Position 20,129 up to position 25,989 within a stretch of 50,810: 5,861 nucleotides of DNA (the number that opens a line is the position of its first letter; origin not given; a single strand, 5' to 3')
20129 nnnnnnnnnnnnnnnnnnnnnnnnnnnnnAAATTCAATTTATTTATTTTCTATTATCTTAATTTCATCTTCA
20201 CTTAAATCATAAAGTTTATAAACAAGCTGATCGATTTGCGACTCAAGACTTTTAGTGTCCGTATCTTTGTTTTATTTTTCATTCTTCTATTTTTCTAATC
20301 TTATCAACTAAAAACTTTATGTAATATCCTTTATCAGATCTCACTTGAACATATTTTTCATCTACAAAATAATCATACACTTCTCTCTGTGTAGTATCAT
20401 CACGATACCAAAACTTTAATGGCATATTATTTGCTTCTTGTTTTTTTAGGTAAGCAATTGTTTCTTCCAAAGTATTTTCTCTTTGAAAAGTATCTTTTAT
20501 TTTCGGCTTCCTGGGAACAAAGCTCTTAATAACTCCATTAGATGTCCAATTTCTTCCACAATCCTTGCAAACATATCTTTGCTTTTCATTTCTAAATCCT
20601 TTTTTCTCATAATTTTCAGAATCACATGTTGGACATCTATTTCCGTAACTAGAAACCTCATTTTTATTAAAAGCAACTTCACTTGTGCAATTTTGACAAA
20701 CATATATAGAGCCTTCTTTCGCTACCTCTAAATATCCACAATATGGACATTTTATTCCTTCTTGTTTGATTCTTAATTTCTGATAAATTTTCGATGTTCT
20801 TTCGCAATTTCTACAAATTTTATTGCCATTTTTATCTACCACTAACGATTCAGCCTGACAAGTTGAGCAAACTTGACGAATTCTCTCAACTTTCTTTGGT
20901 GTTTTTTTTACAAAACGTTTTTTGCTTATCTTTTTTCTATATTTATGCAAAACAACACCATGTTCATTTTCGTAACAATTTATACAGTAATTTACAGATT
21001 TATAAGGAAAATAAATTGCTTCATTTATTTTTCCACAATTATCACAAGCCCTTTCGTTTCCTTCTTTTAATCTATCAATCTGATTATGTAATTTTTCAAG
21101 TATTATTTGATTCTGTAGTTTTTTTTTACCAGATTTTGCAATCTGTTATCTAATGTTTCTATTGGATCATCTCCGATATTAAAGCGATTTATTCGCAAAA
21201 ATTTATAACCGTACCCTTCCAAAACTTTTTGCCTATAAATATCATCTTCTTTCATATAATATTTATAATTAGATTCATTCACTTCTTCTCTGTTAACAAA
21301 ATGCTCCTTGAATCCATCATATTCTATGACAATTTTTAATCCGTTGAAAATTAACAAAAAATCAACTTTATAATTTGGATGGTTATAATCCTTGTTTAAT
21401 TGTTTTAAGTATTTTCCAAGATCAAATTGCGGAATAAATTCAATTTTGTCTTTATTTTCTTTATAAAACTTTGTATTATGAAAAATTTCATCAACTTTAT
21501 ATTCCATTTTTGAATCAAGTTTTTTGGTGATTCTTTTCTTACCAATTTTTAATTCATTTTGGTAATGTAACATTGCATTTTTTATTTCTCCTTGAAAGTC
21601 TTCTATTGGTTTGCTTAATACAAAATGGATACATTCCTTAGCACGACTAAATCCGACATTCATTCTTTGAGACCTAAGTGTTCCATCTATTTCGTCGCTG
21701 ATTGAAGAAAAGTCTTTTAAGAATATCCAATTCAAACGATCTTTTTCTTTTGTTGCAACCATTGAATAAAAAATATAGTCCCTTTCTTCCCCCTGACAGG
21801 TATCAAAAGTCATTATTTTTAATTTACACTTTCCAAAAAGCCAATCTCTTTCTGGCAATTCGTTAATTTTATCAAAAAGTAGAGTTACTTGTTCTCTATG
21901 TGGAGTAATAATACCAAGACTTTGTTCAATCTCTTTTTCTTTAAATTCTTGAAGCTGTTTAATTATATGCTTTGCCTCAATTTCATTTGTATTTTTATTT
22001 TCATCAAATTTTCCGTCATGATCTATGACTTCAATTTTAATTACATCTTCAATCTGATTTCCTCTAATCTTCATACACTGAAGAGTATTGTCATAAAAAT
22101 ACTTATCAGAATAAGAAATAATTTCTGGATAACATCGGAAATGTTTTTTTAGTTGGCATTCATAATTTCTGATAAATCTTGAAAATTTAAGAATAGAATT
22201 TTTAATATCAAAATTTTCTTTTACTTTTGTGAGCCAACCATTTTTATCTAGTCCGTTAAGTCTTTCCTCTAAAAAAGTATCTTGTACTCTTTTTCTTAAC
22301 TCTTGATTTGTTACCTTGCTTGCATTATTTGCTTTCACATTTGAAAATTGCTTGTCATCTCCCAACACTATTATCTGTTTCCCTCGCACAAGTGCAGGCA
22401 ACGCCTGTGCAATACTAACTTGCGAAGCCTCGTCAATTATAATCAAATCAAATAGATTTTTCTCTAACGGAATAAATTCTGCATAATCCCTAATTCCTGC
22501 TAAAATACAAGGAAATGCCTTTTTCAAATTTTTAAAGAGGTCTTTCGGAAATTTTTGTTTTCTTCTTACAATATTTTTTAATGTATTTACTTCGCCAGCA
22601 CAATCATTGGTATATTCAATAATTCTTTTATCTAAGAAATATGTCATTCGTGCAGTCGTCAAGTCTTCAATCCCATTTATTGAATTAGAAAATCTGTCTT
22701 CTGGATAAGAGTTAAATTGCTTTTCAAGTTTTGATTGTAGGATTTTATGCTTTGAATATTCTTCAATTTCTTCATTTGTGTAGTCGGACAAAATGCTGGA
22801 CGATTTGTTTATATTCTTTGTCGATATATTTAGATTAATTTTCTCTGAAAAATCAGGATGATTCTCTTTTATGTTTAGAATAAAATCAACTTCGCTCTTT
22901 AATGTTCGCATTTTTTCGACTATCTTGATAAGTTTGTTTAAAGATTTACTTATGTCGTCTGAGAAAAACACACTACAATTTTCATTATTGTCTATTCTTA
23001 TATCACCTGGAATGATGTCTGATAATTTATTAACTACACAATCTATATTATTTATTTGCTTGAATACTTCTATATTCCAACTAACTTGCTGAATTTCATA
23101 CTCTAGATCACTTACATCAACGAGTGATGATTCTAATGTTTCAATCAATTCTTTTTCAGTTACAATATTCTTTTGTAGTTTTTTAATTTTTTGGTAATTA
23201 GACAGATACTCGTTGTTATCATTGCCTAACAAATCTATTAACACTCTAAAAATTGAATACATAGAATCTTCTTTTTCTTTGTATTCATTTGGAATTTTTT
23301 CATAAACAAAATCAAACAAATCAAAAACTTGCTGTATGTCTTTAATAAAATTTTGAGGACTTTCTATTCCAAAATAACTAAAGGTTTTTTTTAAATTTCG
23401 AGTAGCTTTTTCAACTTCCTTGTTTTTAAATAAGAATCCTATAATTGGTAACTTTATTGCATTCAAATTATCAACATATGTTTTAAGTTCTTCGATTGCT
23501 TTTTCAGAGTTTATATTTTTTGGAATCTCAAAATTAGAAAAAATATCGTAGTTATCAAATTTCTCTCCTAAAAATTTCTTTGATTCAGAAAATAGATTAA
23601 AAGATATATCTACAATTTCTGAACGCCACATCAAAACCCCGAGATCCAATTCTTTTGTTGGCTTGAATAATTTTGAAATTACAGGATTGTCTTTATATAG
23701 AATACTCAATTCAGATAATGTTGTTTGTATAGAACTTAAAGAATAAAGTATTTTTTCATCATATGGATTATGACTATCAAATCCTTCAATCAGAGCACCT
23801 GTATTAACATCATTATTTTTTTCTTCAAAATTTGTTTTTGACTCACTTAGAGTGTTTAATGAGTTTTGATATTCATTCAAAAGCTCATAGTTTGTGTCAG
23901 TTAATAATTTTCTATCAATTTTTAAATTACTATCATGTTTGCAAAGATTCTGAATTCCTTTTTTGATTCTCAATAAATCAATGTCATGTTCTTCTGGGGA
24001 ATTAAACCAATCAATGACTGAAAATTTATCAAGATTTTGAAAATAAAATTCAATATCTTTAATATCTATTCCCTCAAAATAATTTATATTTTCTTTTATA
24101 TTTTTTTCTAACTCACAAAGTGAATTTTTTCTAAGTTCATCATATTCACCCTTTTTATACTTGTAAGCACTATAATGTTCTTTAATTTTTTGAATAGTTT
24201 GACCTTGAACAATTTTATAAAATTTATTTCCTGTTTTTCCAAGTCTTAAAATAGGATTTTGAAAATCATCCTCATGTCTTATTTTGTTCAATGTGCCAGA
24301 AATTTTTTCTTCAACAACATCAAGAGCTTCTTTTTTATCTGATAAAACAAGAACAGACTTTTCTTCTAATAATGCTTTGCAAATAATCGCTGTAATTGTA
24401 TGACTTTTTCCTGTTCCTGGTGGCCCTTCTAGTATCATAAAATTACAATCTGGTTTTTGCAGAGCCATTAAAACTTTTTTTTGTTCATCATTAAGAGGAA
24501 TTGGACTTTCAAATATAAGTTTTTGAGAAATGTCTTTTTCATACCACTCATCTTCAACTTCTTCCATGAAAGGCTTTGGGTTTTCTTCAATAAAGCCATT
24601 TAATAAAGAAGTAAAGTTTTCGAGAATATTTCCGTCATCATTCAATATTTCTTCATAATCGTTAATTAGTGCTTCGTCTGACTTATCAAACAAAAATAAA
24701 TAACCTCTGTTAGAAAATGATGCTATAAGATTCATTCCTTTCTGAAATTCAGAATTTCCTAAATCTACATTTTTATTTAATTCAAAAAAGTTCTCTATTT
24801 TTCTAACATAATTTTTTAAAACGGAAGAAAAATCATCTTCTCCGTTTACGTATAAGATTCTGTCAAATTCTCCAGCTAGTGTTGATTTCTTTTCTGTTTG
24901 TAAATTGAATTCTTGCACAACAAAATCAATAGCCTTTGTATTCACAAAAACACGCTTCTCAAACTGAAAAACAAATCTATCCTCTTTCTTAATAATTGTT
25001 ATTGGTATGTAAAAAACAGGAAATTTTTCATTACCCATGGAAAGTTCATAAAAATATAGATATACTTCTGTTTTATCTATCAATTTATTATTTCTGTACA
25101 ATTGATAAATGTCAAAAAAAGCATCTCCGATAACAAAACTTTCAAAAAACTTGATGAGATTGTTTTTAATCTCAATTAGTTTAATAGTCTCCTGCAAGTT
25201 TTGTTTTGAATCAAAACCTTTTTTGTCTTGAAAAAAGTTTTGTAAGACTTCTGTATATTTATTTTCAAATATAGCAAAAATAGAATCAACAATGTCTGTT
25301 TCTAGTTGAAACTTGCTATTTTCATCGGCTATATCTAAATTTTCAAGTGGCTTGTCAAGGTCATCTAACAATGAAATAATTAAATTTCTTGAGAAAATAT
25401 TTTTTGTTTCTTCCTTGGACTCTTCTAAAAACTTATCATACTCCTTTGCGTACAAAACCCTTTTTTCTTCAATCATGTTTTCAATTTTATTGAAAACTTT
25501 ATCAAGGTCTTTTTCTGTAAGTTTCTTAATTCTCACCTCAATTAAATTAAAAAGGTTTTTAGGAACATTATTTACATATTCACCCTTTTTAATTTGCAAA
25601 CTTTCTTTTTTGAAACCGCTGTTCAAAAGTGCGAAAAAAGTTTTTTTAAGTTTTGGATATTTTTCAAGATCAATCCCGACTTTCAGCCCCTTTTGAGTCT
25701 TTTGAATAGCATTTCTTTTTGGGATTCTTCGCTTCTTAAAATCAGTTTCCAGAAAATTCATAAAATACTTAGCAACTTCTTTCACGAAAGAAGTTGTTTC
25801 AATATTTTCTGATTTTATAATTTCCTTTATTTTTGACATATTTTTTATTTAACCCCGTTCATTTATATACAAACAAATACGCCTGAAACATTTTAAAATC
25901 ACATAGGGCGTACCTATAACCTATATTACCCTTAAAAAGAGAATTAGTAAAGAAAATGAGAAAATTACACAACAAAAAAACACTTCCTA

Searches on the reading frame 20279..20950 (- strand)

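Call 3: search_protein_families(library=padloc, proteins=[window:20279-20950:-], max_evalue=0.01)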
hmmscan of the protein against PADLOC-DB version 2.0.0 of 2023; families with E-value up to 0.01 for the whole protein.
window:20279-20950:- (223 aa): 0 families

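Call 4: search_protein_families(library=pfam, proteins=[window:20279-20950:-], max_evalue=0.01)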
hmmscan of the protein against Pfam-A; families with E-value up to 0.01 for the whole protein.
window:20279-20950:- (223 aa): 6 families
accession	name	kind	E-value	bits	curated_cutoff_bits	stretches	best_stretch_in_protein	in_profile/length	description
PF08271.17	Zn_Ribbon_TF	-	2.3e-06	27.5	29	0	105-133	2-27/43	TFIIB zinc-binding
PF09723.15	Zn_ribbon_8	-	6.4e-06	26.5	34.4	0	46-73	8-34/41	Zinc ribbon domain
PF02701.20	Zn_ribbon_Dof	-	1.7e-05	25.3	26.6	1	105-143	5-46/59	Dof domain, zinc finger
PF18912.6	DZR_2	-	6.1e-05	23.2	27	0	67-95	9-34/56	Double zinc ribbon domain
PF10080.14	FtrD-like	-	0.00029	21.4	26.3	0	102-140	33-66/101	Membrane iron-sulfur containing protein FtrD-like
PF08274.17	Zn_Ribbon_YjdM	-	0.0079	16.6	30.8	1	105-136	4-30/30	PhnA Zinc-Ribbon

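Call 6: search_protein_families(library=ncbifam, proteins=[window:20279-20950:-], max_evalue=0.1)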
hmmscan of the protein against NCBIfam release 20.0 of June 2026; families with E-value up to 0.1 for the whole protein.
window:20279-20950:- (223 aa): 11 families
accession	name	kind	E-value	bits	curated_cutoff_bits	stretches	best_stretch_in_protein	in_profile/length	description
NF050000.1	IS1_IS1595_Zn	domain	2.6e-11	43.9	28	1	106-137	1-33/34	IS1/IS1595 family N-terminal zinc-binding domain-containing protein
NF048018.1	IS256_N_4Cys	domain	9.1e-10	39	27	1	105-134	1-30/31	transposase-like zinc-binding domain-containing protein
NF033558.1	transpos_IS1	equivalog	4.3e-07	30.1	100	1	106-138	1-34/199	IS1 family transposase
NF047912.1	ECs_2282_CxxC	subfamily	9.3e-05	22.3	37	1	105-142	4-44/60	ECs_2282 family putative zinc-binding protein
NF048019.1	IS256_Zn_var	equivalog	0.00089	18.6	150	1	108-139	2-33/304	IS256 family transposase, variant Zn-binding type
TIGR03655.1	anti_R_Lar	subfamily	0.014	15.7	39.6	0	67-97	3-43/55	Lar family restriction alleviation protein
NF011481.0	PRK14890.1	equivalog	0.017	15.1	61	0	78-132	5-57/61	putative Zn-ribbon RNA-binding protein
NF001604.0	PRK00398.1-1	equivalog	0.025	14.2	103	1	46-73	6-31/48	DNA-directed RNA polymerase subunit P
NF003008.0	PRK03824.1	equivalog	0.026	14.5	125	0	57-115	62-119/135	hydrogenase nickel incorporation protein HypA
TIGR00686.1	phnA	hypoth_equivalog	0.029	14.5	80.2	0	105-140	4-34/109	zinc ribbon domain-containing protein YjdM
NF004424.0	PRK05766.1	equivalog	0.032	14.1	54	1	15-51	6-42/54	30S ribosomal protein S14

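Call 66: search_protein_families(library=phrogs, proteins=[window:20279-20950:-], max_evalue=0.001)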
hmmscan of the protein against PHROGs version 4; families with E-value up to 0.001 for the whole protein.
window:20279-20950:- (223 aa): 0 families

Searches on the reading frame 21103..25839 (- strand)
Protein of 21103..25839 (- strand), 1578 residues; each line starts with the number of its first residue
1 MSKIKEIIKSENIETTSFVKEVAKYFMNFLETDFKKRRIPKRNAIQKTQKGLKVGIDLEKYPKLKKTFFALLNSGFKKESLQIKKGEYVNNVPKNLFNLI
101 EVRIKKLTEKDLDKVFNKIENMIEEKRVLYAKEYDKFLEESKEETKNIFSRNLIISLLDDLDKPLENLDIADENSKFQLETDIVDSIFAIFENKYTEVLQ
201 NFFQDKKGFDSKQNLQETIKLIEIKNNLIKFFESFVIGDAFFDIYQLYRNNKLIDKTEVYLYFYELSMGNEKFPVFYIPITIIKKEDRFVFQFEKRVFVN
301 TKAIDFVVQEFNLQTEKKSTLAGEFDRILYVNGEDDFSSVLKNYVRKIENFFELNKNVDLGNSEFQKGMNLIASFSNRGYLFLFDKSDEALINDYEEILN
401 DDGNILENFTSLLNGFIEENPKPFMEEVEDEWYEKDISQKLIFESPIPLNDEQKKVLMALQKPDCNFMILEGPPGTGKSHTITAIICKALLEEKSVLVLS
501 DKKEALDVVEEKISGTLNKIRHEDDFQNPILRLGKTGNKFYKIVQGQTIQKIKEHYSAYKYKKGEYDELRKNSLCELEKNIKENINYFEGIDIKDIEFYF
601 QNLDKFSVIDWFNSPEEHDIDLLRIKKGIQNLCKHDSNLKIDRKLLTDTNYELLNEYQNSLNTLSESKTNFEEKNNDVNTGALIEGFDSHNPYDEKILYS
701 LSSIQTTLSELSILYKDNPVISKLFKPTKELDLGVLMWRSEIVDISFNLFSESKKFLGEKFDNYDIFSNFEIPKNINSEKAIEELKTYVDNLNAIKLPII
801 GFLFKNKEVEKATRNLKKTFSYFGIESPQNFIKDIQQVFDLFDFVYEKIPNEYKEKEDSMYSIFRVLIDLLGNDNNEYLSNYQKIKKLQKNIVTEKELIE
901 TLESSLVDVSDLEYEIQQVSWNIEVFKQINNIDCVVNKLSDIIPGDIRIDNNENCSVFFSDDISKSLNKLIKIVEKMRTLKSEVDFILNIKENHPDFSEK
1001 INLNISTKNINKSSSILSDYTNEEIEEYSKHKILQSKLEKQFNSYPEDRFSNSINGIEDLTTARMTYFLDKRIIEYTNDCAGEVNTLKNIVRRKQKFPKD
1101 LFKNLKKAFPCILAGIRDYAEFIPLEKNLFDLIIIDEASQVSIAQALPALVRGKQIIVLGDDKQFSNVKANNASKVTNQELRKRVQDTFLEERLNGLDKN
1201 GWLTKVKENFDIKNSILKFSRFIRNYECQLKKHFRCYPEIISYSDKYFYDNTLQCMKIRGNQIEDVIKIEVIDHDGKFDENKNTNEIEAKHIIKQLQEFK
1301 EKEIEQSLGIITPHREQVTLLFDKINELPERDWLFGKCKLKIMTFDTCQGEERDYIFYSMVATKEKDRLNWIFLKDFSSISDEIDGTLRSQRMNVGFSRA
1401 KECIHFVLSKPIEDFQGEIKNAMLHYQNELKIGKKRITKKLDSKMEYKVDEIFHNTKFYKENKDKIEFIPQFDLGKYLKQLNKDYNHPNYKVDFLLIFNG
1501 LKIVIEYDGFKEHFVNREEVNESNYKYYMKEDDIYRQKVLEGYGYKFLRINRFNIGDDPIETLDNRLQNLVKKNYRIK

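Call 3: search_protein_families(library=padloc, proteins=[window:21103-25839:-], max_evalue=0.01)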
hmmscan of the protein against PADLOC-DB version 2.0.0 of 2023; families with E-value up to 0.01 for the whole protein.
window:21103-25839:- (1578 aa): 7 families
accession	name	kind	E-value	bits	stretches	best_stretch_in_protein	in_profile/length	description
PDLC05009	PDC-S37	-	3.9e-45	152.2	2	846-1409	654-1196/1550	-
PDLC03920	MkoA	-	2.8e-42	143.1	2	1033-1403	722-1069/1112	-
PDLC03924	MkoC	-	4.7e-37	125.6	2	842-1403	402-937/1136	-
PDLC03921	MkoA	-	5.6e-24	81.9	2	1125-1403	1292-1560/1607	-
PDLC02194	Hhe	-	1.4e-22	76.9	2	1109-1414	1360-1642/1911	-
PDLC02895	DpdJ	-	8.1e-06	20.9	1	1128-1177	191-243/2112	DpdJ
PDLC04140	mad8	-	4.2e-05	21.2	1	467-575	29-101/314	mads_8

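Call 4: search_protein_families(library=pfam, proteins=[window:21103-25839:-], max_evalue=0.01)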
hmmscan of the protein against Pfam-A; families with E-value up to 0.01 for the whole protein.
window:21103-25839:- (1578 aa): 11 families
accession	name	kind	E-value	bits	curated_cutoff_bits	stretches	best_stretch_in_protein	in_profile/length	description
PF13087.12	AAA_12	-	1.6e-22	80.5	27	1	1219-1406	6-190/195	AAA domain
PF13086.12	AAA_11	-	6.2e-14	52.8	27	2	449-660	2-181/257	AAA domain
PF13604.12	AAA_30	-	1.3e-11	45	27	2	449-519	2-75/191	AAA domain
PF13245.12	AAA_19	-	3.6e-08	34.1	25.1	1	466-516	12-64/134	AAA domain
PF25199.1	nSTAND_NTPase5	-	5.6e-05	23.4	34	0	461-506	37-83/145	Novel STAND NTPase 5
PF00004.35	AAA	-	0.00012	23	21.2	0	468-523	1-56/131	ATPase family associated with various cellular activities (AAA)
PF01443.25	Viral_helicase1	-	0.00014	22.2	21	0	1130-1238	60-183/228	Viral superfamily 1 RNA helicase core domain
PF02562.22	PhoH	-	0.00016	21.7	27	0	448-494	4-48/205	PhoH-like protein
PF20720.3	nSTAND3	-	0.00049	20.3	27.2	1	464-512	16-64/155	Novel STAND NTPase 3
PF05127.21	NAT10_TcmA_helicase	-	0.0025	18.1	22.7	0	470-532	2-58/176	RNA cytidine acetyltransferase NAT10/TcmA, helicase domain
PF18741.7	MTES_1575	-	0.004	17.6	38.2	0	1528-1563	54-89/96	REase_MTES_1575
